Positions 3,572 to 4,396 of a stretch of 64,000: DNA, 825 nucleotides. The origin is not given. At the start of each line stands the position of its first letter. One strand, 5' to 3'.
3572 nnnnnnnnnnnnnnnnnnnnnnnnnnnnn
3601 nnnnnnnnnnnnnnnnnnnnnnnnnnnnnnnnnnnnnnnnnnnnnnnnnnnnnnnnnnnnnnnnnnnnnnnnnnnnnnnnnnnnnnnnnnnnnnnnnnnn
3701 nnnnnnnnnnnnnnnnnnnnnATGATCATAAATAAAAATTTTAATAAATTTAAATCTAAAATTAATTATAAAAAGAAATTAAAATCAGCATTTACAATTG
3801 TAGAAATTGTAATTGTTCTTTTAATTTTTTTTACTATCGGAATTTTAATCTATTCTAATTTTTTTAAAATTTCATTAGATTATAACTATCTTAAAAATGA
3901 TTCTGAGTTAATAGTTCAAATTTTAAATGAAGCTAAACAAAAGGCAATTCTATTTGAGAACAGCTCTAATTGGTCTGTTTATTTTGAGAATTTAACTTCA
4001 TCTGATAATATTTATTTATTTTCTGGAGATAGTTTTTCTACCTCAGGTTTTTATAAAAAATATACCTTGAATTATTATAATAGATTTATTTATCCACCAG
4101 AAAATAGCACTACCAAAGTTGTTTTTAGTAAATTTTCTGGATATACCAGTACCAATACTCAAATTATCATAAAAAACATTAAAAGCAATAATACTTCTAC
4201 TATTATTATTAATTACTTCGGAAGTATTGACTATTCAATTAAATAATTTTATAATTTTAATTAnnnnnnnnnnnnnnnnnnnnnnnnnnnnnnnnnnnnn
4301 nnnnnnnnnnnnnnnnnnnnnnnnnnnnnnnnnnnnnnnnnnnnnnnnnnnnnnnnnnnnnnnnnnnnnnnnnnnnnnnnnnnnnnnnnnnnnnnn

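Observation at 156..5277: Compact type IV pilus module coupled to DsbA-like and glutaredoxin-like redox proteins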

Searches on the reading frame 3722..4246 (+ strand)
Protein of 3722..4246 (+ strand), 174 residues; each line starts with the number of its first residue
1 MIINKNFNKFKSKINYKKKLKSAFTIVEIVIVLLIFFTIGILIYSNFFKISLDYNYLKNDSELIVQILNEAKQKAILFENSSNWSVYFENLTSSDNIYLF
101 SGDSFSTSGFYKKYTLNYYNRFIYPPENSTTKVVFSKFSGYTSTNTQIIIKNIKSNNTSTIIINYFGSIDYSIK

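Call 3: search_protein_families(library=pfam, proteins=[window:3722-4246:+], max_evalue=0.1)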
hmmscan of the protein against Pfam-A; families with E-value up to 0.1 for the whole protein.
window:3722-4246:+ (174 aa): 1 family
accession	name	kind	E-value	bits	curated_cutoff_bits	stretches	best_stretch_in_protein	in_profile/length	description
PF07963.17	N_methyl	-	0.067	13.2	21.2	0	20-41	3-24/27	Prokaryotic N-terminal methylation motif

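Call 4: search_protein_families(library=ncbifam, proteins=[window:3722-4246:+], max_evalue=0.1)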
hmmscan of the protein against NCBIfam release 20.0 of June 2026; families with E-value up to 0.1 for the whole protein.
window:3722-4246:+ (174 aa): 2 families
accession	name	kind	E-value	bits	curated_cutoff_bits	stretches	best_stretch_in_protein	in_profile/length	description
NF041013.1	T4P_ComGE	equivalog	0.0002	21.4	49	1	22-74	4-55/83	competence type IV pilus minor pilin ComGE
NF045739.1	MPN157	domain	0.011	15.7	150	1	6-49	4-49/141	MPN157 family protein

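Call 71: search_solved_structures(query=A4, max_evalue=1)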
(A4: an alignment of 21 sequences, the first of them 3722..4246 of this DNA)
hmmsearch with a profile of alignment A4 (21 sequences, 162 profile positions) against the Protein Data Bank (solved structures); distinct sequences matched with E-value up to 1: 25.
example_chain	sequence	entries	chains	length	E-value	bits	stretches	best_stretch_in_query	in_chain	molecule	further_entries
9egp_A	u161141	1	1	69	7.4e-08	35.4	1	6-46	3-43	Geopilin domain 1 protein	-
7tgg_A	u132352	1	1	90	1.1e-07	34.9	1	6-59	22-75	Geopilin domain 1 protein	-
9laa_A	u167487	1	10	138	9.3e-07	31.9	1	1-61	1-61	Type IV pilin protein PilA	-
8tj2_C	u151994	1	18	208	8.2e-06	28.8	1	13-68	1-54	Type IV major pilin protein PilA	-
8pfb_G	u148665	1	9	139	1.5e-05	28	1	13-57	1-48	Type IV pilin PilE1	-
2m7g_A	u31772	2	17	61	8.7e-05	25.5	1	13-62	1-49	Geopilin domain 1 protein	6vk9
9lab_B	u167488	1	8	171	0.00013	24.9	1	8-42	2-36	MSHA major pilin subunit MshA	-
6gv9_A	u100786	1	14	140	0.00014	24.8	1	13-51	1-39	Prepilin peptidase-dependent protein D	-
6xxd_A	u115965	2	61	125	0.00055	22.9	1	13-42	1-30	PilA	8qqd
6xxe_A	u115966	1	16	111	0.0017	21.3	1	13-67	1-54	Uncharacterized protein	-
8qqj_J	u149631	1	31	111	0.0017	21.3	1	13-67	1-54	Type IV narrow pilus major component PilA5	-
1oqw_A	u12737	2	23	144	0.0021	20.9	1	13-43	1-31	Fimbrial protein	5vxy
8tum_e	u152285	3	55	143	0.0034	20.3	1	13-44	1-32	Type IV major pilin protein PilA | Pilin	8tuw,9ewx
3sok_A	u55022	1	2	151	0.0035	20.3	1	13-42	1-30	Fimbrial protein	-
5kua_A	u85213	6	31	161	0.0038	20.1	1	13-44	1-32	pilin | Neisseria meningitidis PilE variant SB-GATDH | Neisseria meningitidis PilE, SB-DATDH variant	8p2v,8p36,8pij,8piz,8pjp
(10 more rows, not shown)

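Call 72: search_protein_families(library=pfam, alignment_id=A4, max_evalue=0.01)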
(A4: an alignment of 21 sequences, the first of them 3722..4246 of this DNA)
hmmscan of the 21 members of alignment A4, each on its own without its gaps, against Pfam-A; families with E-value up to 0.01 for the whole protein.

A. member 1, window:3722-4246:+ (174 aa): 0 families

B. families by the number of members that match (of 21 scanned): 6 families
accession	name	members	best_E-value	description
PF07963.17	N_methyl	12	8.2e-09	Prokaryotic N-terminal methylation motif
PF12019.13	GspH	2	0.0018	Type II transport protein GspH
PF16982.10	Flp1_like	1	0.0029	Putative Flagellin, Flp1-like, domain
PF23923.1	DUF7262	1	0.0043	Family of unknown function (DUF7262)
PF03579.19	SHP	1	0.0065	Small hydrophobic protein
PF14486.12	DUF4432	1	0.0084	Domain of unknown function (DUF4432)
